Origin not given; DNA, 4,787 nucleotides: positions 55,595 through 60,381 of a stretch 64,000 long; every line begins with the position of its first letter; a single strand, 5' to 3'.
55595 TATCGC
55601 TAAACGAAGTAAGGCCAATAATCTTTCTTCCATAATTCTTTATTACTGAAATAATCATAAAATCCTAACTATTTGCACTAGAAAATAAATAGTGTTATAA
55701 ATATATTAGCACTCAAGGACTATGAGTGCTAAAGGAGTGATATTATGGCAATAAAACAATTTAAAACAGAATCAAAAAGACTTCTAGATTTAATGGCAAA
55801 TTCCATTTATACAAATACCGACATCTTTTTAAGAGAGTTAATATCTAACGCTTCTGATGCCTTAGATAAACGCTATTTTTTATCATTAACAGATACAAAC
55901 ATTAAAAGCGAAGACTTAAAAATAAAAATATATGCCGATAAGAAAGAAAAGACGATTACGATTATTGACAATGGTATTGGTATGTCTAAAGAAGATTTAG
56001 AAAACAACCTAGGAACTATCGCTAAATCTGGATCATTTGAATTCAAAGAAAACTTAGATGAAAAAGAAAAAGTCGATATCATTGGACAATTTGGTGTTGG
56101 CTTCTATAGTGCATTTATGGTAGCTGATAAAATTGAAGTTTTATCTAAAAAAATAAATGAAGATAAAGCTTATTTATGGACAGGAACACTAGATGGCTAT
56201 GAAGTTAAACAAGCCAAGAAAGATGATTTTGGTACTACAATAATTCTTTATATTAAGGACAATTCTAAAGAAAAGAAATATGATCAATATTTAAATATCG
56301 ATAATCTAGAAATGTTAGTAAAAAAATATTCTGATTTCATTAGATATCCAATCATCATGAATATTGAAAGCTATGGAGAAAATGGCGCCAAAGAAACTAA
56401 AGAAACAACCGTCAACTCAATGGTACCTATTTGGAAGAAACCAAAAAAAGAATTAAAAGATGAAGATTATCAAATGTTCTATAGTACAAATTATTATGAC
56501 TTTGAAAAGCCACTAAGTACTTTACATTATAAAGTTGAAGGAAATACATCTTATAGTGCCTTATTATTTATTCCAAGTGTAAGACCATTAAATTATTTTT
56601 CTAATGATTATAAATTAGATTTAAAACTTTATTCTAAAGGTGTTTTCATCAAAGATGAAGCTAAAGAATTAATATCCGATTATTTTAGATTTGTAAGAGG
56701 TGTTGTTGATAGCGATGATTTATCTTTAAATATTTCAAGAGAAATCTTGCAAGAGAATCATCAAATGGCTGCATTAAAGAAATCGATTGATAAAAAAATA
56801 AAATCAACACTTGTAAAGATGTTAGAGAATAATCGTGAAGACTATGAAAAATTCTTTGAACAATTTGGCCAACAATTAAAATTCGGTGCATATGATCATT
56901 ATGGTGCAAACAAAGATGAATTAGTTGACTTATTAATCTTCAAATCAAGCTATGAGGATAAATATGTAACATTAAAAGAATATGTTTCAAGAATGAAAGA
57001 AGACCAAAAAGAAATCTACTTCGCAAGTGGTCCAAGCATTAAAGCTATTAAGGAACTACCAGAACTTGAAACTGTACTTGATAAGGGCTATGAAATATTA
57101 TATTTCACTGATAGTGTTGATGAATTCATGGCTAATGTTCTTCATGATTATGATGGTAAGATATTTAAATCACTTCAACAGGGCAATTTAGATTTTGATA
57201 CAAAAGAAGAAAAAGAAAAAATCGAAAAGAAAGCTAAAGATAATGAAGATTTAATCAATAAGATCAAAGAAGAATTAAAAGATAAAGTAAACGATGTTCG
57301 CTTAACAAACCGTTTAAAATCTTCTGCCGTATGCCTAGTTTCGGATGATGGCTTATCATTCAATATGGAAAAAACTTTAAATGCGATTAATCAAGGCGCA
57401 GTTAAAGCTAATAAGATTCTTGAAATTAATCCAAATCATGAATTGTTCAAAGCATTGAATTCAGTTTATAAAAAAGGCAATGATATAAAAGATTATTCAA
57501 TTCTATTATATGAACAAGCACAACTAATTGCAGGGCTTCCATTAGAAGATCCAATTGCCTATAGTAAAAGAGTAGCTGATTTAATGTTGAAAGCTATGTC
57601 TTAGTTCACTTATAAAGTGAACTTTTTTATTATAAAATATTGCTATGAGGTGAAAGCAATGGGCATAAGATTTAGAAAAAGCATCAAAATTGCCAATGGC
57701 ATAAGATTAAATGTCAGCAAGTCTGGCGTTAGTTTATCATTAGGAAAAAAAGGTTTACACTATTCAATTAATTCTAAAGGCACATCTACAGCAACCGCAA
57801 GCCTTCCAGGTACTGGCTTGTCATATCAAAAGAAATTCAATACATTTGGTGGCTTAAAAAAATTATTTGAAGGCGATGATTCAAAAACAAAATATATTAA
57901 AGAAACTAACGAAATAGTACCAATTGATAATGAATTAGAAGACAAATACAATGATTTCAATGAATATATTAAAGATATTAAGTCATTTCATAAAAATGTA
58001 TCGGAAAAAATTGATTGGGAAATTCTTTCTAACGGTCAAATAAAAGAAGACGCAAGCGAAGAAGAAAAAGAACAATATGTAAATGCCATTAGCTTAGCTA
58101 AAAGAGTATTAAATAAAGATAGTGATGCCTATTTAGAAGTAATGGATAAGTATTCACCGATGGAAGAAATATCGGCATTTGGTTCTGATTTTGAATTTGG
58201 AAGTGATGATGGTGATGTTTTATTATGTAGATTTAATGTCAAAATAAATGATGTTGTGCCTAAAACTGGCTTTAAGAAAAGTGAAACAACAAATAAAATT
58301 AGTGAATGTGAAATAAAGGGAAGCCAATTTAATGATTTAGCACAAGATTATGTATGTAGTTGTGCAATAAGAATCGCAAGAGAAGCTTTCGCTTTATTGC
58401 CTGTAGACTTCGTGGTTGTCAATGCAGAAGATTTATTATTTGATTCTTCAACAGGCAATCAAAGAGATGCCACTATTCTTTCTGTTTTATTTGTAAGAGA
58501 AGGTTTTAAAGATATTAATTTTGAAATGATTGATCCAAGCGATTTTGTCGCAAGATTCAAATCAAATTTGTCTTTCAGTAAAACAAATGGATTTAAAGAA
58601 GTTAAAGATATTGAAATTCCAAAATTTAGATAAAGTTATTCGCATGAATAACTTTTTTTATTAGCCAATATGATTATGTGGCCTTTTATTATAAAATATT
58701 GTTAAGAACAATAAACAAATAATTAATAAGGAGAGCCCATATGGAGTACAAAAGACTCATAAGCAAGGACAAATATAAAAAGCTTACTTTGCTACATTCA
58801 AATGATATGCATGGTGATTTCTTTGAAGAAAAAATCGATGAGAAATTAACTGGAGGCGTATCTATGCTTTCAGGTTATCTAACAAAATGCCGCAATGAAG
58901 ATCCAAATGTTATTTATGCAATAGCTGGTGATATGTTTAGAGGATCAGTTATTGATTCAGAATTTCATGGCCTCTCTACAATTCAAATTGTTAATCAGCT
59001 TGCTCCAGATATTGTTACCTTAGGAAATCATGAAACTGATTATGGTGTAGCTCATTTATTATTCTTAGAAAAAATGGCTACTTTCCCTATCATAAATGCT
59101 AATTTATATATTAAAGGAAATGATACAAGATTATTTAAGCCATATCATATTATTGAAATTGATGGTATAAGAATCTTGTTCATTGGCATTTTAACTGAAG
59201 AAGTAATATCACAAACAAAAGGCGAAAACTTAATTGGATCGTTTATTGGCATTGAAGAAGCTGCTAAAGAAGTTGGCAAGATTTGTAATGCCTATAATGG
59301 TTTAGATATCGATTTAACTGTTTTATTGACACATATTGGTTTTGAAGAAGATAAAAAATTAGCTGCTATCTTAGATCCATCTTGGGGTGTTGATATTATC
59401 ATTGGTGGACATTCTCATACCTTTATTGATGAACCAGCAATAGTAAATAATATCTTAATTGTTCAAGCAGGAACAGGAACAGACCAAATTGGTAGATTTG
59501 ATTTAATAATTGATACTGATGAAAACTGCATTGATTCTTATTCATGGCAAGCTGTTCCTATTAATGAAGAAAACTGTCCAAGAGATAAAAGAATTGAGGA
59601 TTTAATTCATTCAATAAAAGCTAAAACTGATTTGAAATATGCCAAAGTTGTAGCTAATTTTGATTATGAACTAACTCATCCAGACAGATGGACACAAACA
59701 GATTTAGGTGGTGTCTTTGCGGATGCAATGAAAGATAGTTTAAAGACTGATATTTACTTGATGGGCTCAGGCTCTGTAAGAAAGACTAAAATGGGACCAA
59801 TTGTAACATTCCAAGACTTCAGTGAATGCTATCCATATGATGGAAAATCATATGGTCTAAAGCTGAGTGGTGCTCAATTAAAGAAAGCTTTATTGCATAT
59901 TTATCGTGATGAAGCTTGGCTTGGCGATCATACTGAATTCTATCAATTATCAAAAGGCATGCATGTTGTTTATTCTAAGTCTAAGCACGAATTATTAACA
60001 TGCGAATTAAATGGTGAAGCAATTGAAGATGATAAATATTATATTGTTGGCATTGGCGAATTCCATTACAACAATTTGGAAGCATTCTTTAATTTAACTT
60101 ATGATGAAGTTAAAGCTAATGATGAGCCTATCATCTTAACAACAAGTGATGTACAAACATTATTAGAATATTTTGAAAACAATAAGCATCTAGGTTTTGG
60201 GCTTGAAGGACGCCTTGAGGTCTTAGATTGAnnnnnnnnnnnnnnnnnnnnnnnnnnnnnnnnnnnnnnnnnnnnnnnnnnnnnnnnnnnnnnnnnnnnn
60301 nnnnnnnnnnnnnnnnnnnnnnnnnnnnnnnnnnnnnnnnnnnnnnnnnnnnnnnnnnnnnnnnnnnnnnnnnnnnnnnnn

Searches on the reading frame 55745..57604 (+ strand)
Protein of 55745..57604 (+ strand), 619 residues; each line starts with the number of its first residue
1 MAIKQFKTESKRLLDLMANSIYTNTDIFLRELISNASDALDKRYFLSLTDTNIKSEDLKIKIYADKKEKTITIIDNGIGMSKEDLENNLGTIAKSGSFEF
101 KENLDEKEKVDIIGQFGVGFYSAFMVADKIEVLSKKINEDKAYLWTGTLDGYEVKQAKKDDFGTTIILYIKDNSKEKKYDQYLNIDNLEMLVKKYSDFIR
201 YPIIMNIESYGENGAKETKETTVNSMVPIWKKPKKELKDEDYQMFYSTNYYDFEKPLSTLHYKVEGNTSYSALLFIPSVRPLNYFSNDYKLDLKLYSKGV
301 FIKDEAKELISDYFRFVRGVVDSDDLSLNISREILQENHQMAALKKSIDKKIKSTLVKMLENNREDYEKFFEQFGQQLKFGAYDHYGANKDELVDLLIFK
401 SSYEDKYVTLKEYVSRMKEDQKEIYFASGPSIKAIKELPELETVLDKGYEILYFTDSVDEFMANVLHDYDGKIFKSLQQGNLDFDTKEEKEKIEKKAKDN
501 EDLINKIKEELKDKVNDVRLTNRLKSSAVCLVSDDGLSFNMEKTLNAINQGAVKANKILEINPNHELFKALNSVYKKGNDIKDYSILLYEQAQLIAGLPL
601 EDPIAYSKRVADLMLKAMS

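Call 65: search_protein_families(library=pfam, max_evalue=1e-8, proteins=[window:55745-57604:+])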
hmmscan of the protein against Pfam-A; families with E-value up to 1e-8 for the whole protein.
window:55745-57604:+ (619 aa): 2 families
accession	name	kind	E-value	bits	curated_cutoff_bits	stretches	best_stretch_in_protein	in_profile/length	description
PF00183.23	HSP90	-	2.9e-114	383.3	24.4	1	216-618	75-490/518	Hsp90 protein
PF13589.12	HATPase_c_3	-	8.7e-14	52.1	25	1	29-146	7-104/137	Histidine kinase-, DNA gyrase B-, and HSP90-like ATPase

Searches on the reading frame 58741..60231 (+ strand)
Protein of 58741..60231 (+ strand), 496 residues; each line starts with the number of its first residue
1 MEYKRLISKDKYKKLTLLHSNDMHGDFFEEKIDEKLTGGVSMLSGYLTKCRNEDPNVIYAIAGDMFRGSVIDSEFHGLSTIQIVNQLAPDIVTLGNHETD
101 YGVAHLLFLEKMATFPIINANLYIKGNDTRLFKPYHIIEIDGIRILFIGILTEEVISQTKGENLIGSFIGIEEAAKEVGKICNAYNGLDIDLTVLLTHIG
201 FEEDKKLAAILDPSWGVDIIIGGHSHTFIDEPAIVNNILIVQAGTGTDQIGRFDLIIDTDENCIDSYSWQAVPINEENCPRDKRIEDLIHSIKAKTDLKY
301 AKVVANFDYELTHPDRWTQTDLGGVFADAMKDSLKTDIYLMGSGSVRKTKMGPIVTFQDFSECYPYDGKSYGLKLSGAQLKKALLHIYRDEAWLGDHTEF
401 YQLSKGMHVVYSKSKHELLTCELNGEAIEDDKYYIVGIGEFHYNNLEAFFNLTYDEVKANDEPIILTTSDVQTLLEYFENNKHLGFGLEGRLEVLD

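Call 65: search_protein_families(library=pfam, max_evalue=1e-8, proteins=[window:58741-60231:+])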
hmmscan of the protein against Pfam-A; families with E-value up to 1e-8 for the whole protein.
window:58741-60231:+ (496 aa): 2 families
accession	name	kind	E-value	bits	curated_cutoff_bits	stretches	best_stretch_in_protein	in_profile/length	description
PF02872.23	5_nucleotid_C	-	5.7e-15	56.2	23.6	1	314-441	16-145/158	5'-nucleotidase, C-terminal domain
PF00149.33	Metallophos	-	8.8e-10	39.8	21.5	1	16-227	2-190/191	Calcineurin-like phosphoesterase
